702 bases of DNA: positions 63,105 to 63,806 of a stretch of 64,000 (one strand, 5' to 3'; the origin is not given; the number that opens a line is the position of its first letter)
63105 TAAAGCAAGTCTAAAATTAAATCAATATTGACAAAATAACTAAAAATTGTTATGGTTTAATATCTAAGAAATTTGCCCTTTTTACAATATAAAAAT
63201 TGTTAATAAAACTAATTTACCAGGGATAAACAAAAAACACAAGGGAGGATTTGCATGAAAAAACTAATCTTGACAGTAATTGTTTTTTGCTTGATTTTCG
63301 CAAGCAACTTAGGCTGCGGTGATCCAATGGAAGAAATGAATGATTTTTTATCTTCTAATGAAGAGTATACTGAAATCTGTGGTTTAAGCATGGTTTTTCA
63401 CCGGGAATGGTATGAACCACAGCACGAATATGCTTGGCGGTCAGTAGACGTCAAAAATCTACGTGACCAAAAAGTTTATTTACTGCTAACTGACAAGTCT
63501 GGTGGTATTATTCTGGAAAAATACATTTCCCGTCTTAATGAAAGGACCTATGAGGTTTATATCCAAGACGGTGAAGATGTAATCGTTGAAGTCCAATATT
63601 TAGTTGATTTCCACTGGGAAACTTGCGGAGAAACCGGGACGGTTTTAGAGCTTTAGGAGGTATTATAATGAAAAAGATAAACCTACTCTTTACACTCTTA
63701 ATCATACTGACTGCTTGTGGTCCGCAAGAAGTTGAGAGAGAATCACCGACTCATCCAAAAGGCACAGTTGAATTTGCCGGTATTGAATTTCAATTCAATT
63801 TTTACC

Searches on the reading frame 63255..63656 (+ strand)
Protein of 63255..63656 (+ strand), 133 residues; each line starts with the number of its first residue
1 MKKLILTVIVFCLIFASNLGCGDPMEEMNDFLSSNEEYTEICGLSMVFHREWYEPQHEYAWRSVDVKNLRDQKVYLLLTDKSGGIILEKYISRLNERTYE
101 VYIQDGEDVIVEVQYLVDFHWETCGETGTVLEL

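Call 86: find_encoding_contigs(protein=window:63255-63656:+, flank=10000, max_places=1)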
Protein window:63255-63656:+ (133 aa): no gene with exactly this product is on record in the collection.
